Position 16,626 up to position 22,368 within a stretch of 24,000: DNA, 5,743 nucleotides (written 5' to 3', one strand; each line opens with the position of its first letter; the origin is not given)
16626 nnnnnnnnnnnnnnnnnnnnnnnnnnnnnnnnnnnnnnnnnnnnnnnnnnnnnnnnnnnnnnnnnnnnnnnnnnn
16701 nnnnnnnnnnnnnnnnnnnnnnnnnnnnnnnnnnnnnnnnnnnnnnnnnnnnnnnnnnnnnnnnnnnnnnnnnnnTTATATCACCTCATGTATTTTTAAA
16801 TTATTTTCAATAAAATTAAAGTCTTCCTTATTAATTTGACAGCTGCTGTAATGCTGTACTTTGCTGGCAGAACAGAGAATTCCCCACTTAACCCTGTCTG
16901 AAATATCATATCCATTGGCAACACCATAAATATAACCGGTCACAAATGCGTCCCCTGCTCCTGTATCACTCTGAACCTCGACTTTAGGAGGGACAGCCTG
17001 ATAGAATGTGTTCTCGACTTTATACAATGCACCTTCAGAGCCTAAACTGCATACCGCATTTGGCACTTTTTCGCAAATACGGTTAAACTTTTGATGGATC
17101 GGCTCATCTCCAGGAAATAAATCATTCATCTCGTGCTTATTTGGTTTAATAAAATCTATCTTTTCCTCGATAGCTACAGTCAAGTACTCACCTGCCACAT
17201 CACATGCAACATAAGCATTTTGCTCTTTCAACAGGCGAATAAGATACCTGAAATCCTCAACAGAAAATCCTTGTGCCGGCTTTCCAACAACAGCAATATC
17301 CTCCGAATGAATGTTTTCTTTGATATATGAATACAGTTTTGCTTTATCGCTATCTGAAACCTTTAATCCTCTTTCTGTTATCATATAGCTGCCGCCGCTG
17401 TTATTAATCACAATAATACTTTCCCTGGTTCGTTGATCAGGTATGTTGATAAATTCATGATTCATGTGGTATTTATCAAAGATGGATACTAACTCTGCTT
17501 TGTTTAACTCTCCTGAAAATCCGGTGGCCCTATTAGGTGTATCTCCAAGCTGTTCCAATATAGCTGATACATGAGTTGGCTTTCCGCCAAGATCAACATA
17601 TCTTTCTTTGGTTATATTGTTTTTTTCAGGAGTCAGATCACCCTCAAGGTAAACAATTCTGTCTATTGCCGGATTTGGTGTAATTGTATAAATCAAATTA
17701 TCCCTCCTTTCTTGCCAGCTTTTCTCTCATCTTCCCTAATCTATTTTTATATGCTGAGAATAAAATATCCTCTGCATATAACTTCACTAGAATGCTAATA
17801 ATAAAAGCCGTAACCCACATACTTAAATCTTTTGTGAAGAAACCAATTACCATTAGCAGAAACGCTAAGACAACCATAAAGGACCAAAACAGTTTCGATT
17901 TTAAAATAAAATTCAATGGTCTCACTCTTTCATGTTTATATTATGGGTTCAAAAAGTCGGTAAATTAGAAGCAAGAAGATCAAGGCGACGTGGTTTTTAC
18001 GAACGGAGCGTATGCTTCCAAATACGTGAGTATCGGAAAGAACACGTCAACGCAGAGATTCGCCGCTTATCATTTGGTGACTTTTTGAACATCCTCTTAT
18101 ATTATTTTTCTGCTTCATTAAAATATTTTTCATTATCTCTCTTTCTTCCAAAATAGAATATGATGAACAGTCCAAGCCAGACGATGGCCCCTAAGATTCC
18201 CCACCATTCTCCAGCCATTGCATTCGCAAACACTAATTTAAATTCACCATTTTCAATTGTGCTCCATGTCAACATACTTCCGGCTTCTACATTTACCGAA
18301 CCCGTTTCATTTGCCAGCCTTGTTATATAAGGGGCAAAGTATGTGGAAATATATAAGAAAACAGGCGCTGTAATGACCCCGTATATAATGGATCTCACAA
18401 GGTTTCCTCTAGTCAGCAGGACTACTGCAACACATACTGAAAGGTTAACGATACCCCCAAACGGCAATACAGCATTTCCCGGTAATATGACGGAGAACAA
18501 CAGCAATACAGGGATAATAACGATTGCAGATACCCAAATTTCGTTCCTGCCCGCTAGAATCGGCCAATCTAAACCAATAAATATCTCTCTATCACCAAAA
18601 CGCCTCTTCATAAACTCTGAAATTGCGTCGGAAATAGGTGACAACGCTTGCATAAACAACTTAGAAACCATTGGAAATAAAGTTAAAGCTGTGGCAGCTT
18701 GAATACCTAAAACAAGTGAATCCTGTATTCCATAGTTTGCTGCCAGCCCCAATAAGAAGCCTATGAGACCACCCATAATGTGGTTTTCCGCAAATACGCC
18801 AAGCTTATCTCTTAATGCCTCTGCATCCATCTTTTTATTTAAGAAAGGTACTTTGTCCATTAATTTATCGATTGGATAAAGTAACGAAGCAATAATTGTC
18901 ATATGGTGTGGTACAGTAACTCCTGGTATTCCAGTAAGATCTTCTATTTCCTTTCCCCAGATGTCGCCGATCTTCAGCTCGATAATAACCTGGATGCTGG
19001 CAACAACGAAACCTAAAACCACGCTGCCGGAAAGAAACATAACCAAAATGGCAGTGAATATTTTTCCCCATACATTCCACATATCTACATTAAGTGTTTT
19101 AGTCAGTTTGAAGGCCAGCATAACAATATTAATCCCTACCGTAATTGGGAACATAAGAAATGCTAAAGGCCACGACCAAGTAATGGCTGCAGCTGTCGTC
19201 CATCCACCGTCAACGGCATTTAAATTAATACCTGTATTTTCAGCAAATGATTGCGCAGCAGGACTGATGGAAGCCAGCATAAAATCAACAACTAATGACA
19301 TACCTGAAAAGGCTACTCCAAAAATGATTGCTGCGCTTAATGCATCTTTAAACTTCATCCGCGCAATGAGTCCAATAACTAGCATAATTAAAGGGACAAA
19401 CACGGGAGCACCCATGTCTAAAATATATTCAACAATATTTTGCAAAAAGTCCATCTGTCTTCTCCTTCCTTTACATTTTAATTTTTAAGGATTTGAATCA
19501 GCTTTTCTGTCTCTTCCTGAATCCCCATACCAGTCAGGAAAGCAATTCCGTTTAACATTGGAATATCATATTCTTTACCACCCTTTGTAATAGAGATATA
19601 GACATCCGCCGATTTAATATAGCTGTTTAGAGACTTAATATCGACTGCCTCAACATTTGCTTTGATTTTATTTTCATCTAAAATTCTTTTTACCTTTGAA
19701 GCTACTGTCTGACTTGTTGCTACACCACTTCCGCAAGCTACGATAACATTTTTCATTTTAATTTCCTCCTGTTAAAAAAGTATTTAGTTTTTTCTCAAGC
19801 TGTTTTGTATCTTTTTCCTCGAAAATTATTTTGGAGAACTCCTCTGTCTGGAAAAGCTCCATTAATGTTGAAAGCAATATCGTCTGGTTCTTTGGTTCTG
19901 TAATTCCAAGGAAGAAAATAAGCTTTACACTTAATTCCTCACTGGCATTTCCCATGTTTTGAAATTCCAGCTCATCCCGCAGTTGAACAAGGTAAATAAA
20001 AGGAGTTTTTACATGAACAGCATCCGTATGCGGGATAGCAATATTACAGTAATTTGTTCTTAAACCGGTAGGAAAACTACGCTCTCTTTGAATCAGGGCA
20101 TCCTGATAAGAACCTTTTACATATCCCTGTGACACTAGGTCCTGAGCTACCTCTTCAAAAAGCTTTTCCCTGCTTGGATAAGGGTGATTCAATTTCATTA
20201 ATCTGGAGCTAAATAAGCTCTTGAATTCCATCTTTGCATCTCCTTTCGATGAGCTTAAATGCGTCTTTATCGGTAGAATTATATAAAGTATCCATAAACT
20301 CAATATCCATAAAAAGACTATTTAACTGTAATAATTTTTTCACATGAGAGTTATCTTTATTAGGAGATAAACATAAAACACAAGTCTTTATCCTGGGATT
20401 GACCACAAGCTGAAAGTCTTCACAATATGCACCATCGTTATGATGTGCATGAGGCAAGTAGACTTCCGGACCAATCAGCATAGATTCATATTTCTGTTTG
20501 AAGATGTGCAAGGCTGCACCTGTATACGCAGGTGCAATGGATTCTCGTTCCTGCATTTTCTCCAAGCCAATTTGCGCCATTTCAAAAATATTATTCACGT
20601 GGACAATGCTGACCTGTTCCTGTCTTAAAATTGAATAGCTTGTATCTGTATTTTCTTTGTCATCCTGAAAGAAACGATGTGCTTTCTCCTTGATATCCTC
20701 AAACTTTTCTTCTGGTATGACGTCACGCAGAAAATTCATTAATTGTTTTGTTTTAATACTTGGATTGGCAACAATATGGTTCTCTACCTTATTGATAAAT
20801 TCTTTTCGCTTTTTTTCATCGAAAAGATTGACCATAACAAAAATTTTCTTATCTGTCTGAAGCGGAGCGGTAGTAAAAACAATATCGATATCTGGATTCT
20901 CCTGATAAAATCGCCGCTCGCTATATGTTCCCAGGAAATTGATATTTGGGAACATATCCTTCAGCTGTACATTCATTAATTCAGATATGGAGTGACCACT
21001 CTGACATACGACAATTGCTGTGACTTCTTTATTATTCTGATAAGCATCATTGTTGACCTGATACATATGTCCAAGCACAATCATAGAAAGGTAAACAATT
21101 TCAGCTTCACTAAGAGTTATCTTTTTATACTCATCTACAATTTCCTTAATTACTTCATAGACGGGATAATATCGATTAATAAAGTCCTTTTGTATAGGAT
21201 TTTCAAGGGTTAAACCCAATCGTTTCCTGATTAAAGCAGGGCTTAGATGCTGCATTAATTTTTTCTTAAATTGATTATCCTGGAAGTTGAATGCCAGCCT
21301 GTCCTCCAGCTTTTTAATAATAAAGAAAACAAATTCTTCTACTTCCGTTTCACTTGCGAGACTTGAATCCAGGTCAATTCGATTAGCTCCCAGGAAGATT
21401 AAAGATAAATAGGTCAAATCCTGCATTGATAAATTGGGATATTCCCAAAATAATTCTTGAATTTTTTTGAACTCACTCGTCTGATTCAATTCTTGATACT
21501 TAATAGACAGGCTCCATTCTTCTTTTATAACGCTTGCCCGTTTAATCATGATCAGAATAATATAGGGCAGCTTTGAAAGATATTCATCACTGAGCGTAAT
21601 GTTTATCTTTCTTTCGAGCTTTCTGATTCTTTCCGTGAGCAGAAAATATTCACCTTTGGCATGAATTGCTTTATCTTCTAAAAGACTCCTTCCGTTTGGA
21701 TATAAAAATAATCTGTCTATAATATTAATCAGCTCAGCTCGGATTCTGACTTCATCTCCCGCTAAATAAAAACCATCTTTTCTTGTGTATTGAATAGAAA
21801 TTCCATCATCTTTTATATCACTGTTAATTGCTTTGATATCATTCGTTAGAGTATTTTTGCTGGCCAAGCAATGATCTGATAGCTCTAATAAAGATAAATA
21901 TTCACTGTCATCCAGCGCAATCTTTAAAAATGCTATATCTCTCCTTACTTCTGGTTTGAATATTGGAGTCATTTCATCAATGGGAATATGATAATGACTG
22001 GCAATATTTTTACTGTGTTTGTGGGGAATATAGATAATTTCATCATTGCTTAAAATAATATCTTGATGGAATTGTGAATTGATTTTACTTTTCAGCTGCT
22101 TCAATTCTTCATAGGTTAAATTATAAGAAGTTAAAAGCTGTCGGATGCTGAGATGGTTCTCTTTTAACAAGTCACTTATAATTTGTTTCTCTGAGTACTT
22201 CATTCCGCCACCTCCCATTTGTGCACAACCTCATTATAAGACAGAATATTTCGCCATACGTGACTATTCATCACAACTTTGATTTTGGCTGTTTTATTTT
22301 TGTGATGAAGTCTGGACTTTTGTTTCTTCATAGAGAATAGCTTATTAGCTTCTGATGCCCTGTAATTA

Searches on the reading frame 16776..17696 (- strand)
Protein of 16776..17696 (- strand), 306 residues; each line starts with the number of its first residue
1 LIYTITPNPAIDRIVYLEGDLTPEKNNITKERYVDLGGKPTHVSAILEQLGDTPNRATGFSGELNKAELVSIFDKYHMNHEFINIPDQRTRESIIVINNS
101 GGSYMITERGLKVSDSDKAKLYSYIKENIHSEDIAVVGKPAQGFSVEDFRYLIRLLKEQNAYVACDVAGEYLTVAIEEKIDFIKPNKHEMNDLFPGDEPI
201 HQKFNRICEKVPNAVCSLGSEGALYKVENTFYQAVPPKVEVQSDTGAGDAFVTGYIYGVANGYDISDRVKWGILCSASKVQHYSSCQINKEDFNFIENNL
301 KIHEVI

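Call 73: search_protein_families(library=pfam, proteins=[window:16776-17696:-], max_evalue=0.00001)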
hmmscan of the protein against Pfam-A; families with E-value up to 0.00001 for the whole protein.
window:16776-17696:- (306 aa): 1 family
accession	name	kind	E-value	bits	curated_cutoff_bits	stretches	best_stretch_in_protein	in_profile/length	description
PF00294.29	PfkB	-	2.4e-25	90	25.8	1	11-287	12-297/302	pfkB family carbohydrate kinase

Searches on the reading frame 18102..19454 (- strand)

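Call 73: search_protein_families(library=pfam, proteins=[window:18102-19454:-], max_evalue=0.00001)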
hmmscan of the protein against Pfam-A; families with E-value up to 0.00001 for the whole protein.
window:18102-19454:- (450 aa): 1 family
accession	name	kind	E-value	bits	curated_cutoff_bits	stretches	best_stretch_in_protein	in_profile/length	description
PF03611.19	EIIC-GAT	-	3.3e-71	240.9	24.2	1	10-385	1-388/394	PTS system sugar-specific permease component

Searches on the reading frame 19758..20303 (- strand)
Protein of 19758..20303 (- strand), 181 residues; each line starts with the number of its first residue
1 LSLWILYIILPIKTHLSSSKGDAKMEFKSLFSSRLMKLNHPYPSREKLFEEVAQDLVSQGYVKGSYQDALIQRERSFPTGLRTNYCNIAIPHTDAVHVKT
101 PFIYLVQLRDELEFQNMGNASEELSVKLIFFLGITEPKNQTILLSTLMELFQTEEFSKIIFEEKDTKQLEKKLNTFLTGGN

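Call 73: search_protein_families(library=pfam, proteins=[window:19758-20303:-], max_evalue=0.00001)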
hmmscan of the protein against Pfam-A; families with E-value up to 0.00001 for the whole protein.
window:19758-20303:- (181 aa): 1 family
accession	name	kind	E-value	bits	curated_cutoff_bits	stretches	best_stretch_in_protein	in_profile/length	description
PF00359.27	PTS_EIIA_2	-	2.8e-27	95.9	27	1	30-171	2-139/144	Phosphoenolpyruvate-dependent sugar phosphotransferase system, EIIA 2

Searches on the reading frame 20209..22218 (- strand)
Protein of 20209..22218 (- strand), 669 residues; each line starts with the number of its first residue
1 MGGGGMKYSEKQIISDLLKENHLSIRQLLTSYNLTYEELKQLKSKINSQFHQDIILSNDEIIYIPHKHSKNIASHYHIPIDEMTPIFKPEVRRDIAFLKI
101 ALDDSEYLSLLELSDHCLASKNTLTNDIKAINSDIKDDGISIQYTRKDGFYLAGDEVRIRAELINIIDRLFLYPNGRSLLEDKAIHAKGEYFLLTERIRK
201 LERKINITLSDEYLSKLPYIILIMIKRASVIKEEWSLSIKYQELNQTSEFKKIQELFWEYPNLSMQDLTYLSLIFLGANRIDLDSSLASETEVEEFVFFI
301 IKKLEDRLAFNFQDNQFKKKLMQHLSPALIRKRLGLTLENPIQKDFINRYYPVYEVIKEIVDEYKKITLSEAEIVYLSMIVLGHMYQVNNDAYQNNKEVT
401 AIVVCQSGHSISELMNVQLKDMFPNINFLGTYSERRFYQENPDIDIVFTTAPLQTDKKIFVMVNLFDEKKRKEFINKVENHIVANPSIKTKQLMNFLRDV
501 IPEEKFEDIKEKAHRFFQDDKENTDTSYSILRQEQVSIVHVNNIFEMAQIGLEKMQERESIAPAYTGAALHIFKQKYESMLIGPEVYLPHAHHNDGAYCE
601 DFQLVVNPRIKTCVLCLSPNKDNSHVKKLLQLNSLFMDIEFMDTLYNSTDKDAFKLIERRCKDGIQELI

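Call 73: search_protein_families(library=pfam, proteins=[window:20209-22218:-], max_evalue=0.00001)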
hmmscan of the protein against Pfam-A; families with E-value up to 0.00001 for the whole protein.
window:20209-22218:- (669 aa): 1 family
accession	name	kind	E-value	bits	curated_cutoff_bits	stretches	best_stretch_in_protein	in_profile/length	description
PF00874.25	PRD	-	6.9e-18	65.2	23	1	300-382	3-88/90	PRD domain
